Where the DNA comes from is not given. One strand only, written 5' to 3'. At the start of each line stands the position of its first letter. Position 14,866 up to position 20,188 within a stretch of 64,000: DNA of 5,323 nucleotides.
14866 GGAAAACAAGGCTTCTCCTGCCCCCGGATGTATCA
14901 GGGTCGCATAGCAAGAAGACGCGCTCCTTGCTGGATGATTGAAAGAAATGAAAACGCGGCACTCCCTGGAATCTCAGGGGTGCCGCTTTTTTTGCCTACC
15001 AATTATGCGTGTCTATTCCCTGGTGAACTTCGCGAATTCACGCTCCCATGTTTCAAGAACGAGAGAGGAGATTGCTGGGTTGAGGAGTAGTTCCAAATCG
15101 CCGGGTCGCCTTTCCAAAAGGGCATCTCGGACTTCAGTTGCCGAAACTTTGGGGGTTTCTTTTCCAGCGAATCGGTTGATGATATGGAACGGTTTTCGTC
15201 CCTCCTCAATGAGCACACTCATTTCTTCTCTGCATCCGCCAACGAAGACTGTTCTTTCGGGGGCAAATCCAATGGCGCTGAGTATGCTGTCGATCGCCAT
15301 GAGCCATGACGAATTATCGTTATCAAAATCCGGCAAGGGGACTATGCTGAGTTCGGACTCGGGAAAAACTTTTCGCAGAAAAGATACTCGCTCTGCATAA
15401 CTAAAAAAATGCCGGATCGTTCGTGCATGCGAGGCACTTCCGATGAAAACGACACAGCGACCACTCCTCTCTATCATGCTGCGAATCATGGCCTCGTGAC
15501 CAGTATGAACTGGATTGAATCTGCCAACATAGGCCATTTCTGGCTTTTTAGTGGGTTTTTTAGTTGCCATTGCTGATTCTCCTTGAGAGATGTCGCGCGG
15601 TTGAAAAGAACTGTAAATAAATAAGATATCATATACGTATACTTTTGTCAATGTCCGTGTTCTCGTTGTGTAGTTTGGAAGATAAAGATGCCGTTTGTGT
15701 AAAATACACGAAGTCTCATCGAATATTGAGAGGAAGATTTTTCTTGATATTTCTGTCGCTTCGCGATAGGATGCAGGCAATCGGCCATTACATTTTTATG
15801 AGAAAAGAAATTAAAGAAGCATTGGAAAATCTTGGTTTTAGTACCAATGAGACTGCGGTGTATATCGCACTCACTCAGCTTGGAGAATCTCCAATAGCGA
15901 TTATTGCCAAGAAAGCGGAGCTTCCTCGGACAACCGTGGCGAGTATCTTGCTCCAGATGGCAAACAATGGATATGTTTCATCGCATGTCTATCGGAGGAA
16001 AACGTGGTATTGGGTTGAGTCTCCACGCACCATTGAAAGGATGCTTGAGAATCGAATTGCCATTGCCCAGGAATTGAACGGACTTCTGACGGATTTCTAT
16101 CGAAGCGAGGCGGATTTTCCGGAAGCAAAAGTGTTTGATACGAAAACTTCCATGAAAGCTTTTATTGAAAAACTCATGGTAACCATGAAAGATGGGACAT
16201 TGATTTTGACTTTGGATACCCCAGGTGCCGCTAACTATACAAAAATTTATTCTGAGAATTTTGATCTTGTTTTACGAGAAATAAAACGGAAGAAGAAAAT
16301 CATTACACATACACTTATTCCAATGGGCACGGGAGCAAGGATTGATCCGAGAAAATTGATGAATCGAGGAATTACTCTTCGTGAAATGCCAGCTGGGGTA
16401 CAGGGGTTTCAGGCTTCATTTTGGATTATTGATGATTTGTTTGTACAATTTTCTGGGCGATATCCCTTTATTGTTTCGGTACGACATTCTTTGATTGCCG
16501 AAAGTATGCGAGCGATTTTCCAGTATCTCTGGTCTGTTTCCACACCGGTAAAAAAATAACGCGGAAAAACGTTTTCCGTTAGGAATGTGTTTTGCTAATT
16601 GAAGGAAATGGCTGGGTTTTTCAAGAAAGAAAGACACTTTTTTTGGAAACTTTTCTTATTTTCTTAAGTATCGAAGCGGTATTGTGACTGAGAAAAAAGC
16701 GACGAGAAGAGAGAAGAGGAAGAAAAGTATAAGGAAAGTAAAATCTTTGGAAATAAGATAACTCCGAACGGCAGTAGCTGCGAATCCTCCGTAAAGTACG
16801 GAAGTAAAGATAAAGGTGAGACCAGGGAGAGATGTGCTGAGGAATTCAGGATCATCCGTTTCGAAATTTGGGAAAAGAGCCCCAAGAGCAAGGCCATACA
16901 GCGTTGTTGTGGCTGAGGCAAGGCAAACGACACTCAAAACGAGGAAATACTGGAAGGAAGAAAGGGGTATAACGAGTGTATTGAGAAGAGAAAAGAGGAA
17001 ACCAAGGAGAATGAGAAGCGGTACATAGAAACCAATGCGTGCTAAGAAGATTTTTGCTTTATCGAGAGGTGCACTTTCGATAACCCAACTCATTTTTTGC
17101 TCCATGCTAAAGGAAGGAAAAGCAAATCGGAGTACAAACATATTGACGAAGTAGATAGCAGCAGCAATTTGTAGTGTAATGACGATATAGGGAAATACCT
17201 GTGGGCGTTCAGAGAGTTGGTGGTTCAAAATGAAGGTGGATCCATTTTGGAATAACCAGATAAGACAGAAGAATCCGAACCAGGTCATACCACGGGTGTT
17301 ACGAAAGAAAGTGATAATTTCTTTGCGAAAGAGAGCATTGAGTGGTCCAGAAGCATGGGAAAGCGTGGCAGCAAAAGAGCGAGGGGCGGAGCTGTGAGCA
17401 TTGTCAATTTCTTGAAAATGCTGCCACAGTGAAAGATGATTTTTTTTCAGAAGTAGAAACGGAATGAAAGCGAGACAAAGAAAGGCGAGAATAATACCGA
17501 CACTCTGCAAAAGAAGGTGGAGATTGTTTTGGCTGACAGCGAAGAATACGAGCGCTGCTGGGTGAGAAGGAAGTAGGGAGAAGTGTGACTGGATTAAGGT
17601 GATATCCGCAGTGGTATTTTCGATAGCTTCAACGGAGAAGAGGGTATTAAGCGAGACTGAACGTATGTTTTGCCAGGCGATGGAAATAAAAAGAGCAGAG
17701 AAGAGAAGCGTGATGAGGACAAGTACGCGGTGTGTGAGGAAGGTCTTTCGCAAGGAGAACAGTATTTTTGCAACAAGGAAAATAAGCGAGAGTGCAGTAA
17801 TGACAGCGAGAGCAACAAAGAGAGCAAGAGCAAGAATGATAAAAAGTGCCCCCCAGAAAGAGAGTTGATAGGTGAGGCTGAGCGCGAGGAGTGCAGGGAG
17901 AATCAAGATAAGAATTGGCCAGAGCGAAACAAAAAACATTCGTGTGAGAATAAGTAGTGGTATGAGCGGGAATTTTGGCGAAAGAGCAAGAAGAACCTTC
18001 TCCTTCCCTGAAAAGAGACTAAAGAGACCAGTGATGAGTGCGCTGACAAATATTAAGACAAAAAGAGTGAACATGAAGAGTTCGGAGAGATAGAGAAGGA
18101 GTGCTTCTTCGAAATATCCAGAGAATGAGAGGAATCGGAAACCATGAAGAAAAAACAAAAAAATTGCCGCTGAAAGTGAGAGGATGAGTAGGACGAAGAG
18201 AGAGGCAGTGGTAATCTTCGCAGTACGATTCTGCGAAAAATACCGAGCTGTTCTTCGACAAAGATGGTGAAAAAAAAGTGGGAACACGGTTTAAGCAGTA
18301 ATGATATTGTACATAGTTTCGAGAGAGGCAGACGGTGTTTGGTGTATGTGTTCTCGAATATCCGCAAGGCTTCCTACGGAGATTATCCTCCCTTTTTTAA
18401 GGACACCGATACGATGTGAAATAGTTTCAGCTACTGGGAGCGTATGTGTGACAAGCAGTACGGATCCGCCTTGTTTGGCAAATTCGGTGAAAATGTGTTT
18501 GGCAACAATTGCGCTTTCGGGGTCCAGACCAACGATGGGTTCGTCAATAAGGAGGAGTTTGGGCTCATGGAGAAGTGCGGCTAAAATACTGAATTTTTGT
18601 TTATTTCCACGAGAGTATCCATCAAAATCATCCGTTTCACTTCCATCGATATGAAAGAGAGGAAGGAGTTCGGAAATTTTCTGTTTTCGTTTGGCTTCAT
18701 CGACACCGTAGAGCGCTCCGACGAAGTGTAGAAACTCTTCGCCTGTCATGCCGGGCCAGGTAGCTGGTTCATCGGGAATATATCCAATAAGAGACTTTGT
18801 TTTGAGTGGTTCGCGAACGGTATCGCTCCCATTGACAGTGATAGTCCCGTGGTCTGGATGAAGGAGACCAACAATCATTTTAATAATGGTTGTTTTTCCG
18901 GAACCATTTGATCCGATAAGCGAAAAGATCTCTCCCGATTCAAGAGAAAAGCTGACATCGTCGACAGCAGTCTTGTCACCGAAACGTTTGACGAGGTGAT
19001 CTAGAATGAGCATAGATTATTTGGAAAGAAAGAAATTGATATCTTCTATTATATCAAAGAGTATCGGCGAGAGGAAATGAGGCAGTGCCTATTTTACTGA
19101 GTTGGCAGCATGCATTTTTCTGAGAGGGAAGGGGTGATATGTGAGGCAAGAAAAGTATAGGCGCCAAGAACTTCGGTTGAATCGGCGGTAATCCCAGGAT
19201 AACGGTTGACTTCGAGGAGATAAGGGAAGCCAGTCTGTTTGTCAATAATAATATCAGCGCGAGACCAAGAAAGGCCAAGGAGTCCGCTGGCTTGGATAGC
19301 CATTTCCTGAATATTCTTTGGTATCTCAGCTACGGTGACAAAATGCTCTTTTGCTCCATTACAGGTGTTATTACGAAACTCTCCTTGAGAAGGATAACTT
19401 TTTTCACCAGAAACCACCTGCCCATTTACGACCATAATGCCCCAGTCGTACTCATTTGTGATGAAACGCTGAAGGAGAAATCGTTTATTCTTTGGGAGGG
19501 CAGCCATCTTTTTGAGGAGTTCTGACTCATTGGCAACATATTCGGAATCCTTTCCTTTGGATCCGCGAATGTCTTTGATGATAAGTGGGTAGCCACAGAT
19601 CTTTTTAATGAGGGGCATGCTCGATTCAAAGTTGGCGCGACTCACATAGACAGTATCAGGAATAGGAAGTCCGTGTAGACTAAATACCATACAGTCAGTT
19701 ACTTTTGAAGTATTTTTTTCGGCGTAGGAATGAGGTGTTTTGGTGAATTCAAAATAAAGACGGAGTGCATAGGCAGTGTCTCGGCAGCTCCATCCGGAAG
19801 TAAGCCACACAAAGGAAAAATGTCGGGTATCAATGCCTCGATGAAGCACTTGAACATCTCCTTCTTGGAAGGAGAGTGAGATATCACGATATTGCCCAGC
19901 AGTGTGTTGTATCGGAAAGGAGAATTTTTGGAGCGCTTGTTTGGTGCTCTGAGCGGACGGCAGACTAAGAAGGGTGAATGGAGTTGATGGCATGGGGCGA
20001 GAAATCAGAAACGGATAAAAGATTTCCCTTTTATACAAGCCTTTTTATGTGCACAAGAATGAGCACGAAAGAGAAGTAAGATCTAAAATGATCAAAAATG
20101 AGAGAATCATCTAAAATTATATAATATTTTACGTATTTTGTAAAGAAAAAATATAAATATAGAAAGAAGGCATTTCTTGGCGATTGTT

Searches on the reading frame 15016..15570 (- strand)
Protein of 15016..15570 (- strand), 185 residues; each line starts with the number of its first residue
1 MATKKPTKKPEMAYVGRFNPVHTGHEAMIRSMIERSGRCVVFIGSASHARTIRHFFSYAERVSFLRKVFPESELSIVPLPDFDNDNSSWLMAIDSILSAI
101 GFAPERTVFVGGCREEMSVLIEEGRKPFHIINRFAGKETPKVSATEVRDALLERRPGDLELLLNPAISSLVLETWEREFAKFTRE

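Call 18: search_protein_families(library=pfam, proteins=[window:15016-15570:-], max_evalue=0.001)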
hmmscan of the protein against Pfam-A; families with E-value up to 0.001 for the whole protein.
window:15016-15570:- (185 aa): 1 family
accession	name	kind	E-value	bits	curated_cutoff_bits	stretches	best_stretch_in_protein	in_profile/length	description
PF01467.32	CTP_transf_like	-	8.1e-10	39.5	21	1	14-88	2-74/133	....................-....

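Call 42: search_protein_families(library=phrogs, proteins=[window:15016-15570:-], max_evalue=0.001)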
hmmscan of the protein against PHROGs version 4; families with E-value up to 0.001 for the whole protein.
window:15016-15570:- (185 aa): 3 families
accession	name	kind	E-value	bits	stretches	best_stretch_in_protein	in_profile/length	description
phrog_395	-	other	1.6e-12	48.9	1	7-153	9-167/373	cytidyltransferase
phrog_3041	-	other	1.3e-06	28.1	1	5-72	46-116/678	cytidyltransferase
phrog_3462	-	moron, auxiliary metabolic gene and host takeover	1.4e-05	25.5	1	14-151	7-150/346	nicotinamide-nucleotide adenylyltransferase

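Call 46: search_protein_families(library=padloc, proteins=[window:15016-15570:-], max_evalue=0.01)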
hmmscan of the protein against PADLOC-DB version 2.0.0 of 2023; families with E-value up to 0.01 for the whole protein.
window:15016-15570:- (185 aa): 0 families

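Call 82: search_protein_families(library=ncbifam, proteins=[window:15016-15570:-], max_evalue=0.01)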
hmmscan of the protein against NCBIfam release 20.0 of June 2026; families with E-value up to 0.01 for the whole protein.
window:15016-15570:- (185 aa): 16 families
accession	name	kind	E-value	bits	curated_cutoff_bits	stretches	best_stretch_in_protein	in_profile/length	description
NF003789.0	PRK05379.2-1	equivalog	5e-16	58.6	355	1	5-156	3-154/312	bifunctional nicotinamide mononucleotide adenylyltransferase/ADP-ribose pyrophosphatase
NF003786.0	PRK05379.1-2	equivalog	1.2e-15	57.6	397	1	12-152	17-160/354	bifunctional nicotinamide-nucleotide adenylyltransferase/Nudix hydroxylase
NF003787.0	PRK05379.1-4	equivalog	8.7e-15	54.5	449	1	5-157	5-158/346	bifunctional nicotinamide-nucleotide adenylyltransferase/Nudix hydroxylase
NF002243.0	PRK01153.1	subfamily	1.6e-14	53.9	127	1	14-112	5-107/175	nicotinamide-nucleotide adenylyltransferase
NF003788.0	PRK05379.1-5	equivalog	3.1e-13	49.7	354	1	12-153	8-152/351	bifunctional nicotinamide-nucleotide adenylyltransferase/Nudix hydroxylase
TIGR01527.1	arch_NMN_Atrans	equivalog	1.6e-12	47.3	181.2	1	14-99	4-93/167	nicotinamide-nucleotide adenylyltransferase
NF003791.0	PRK05379.2-3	equivalog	7.7e-11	41.8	409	1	12-156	8-151/340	bifunctional nicotinamide-nucleotide adenylyltransferase/Nudix hydroxylase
NF003790.0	PRK05379.2-2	equivalog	2.8e-10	39.8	403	1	12-171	22-182/354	bifunctional nicotinamide mononucleotide adenylyltransferase/ADP-ribose pyrophosphatase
TIGR01526.1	nadR_NMN_Atrans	equivalog_domain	9e-08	31.7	341.15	1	14-98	6-96/325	nicotinamide-nucleotide adenylyltransferase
NF010365.0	PRK13793.1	equivalog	2.4e-06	27.3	198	1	13-122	8-119/196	nicotinate-nicotinamide nucleotide adenylyltransferase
TIGR00125.1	cyt_tran_rel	domain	4.3e-06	26.8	27.7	1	14-67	4-58/65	adenylyltransferase/cytidyltransferase family protein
NF003785.0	PRK05379.1-1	equivalog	2.7e-05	23.5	418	1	14-65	7-58/347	bifunctional nicotinamide-nucleotide adenylyltransferase/Nudix hydroxylase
TIGR00482.1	TIGR00482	equivalog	7.1e-05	22.9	112.45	1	14-96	2-84/194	nicotinate (nicotinamide) nucleotide adenylyltransferase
NF001985.0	PRK00777.1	subfamily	0.00057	20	104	1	15-70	10-67/157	pantetheine-phosphate adenylyltransferase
TIGR01510.1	coaD_prev_kdtB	equivalog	0.0023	18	103.3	1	14-71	4-58/155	pantetheine-phosphate adenylyltransferase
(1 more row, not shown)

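Call 83: search_solved_structures(query=window:15016-15570:-, max_evalue=0.01, show_alignments=1)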
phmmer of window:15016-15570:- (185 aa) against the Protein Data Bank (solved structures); distinct sequences matched with E-value up to 0.01: 11.
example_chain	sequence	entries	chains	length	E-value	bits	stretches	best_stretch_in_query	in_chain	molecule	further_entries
1f9a_A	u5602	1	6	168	2e-09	40.8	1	15-100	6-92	HYPOTHETICAL PROTEIN MJ0541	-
1ej2_A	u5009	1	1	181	4.8e-08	36.2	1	14-93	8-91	NICOTINAMIDE MONONUCLEOTIDE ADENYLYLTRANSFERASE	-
4yp5_A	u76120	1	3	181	4.9e-08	36.2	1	14-93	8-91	Nicotinamide-nucleotide adenylyltransferase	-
1m8j_A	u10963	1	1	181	6.2e-08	35.9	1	14-93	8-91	Nicotinamide-nucleotide Adenylyltransferase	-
1m8g_A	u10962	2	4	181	1.3e-07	34.9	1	14-93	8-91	Nicotinamide-nucleotide Adenylyltransferase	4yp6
4yp7_A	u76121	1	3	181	2.4e-07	33.9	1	14-93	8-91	Nicotinamide-nucleotide adenylyltransferase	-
1m8f_A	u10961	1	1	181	3.2e-07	33.5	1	14-93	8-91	nicotinamide-nucleotide adenylyltransferase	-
2qjo_A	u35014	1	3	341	6.3e-07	32.6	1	8-177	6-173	Bifunctional NMN adenylyltransferase/Nudix hydrolase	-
1hyb_A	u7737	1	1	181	1.2e-06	31.7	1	14-93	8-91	NICOTINAMIDE MONONUCLEOTIDE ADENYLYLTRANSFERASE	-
1m8k_A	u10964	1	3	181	1.2e-06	31.7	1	14-93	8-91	Nicotinamide-nucleotide Adenylyltransferase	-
2qjt_B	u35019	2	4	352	0.0014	21.8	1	13-69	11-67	Nicotinamide-nucleotide adenylyltransferase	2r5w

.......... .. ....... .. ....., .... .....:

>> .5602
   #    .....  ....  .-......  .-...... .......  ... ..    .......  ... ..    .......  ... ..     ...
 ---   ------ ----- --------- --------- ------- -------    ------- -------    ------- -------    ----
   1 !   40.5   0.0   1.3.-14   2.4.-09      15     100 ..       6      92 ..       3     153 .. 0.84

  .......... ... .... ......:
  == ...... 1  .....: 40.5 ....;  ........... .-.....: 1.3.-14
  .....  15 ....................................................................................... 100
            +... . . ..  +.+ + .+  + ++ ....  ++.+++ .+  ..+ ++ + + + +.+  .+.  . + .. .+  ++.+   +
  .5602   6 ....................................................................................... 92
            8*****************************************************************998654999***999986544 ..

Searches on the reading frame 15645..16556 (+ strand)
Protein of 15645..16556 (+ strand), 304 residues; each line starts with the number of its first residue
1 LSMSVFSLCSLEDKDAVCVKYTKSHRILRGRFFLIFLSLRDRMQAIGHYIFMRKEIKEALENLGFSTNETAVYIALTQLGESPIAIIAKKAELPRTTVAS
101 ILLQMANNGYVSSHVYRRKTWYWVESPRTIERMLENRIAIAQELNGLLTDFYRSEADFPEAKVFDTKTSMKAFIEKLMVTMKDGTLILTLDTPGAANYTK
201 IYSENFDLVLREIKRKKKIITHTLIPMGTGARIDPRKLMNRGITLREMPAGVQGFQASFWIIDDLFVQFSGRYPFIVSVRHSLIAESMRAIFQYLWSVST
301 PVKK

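Call 18: search_protein_families(library=pfam, proteins=[window:15645-16556:+], max_evalue=0.001)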
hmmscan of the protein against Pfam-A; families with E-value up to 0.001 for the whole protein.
window:15645-16556:+ (304 aa): 1 family
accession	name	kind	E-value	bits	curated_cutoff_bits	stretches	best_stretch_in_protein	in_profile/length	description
PF01978.25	TrmB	-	7e-10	39.1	25.6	1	60-115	1-56/68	Sugar-specific transcriptional regulator TrmB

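Call 42: search_protein_families(library=phrogs, proteins=[window:15645-16556:+], max_evalue=0.001)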
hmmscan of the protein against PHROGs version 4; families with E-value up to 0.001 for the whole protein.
window:15645-16556:+ (304 aa): 0 families

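Call 46: search_protein_families(library=padloc, proteins=[window:15645-16556:+], max_evalue=0.01)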
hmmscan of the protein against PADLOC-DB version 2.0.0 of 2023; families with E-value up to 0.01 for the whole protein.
window:15645-16556:+ (304 aa): 1 family
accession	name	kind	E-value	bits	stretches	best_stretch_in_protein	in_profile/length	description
PDLC01438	Csa3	-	0.00024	19.2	1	54-194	136-266/305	"CAS-I,CAS-II,CAS-III,CAS-IV,CAS-V,CAS-VI; associated_signaling"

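Call 82: search_protein_families(library=ncbifam, proteins=[window:15645-16556:+], max_evalue=0.01)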
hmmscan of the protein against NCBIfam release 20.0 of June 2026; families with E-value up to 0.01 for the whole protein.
window:15645-16556:+ (304 aa): 1 family
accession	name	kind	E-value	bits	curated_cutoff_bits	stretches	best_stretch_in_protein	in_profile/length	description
NF047390.1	TransRegTrmBL1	equivalog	1.4e-06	27.5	650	1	53-160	3-112/341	HTH-type sugar sensing transcriptional regulator TrmBL1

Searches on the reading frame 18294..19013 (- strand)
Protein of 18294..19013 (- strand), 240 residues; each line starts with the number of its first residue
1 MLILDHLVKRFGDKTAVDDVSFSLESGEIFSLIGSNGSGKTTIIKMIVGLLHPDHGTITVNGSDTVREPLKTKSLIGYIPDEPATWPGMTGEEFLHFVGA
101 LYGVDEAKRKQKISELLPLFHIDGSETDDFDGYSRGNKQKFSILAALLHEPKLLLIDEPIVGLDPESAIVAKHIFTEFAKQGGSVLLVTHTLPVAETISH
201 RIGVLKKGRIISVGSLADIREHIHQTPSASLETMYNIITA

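Call 30: search_protein_families(library=pfam, proteins=[window:18294-19013:-], max_evalue=0.0001)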
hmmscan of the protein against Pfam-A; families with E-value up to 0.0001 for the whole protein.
window:18294-19013:- (240 aa): 3 families
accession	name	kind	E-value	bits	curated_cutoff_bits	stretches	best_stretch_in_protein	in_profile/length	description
PF00005.33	ABC_tran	-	3.5e-29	102.6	25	1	18-160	2-136/137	ABC transporter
PF13304.12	AAA_21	-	1.1e-12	49.1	27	1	115-190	188-298/304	AAA domain, putative AbiEii toxin, Type IV TA system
PF13555.12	AAA_29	-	6.7e-05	23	27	0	20-62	15-56/61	P-loop containing region of AAA domain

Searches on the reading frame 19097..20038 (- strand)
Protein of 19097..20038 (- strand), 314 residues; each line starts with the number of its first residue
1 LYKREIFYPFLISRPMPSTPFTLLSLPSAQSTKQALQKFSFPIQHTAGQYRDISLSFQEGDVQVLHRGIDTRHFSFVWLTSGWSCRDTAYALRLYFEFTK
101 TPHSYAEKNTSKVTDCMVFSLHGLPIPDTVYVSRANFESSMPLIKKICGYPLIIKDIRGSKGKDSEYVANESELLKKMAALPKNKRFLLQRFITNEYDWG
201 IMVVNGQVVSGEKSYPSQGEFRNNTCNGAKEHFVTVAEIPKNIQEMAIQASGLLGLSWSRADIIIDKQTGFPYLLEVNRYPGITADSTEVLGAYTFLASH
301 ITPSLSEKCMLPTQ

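Call 30: search_protein_families(library=pfam, proteins=[window:19097-20038:-], max_evalue=0.0001)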
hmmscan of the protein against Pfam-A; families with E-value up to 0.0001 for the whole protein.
window:19097-20038:- (314 aa): 3 families
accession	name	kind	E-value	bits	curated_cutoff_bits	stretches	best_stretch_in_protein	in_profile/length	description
PF08443.16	RimK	-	2.8e-18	66.6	21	1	136-285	26-171/188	RimK-like ATP-grasp domain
PF07478.18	Dala_Dala_lig_C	-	2.9e-09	37.2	24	1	121-287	4-182/204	D-ala D-ala ligase C-terminus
PF02955.21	GSH-S_ATP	-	7.9e-05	22.6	23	0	152-266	34-154/175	Prokaryotic glutathione synthetase, ATP-grasp domain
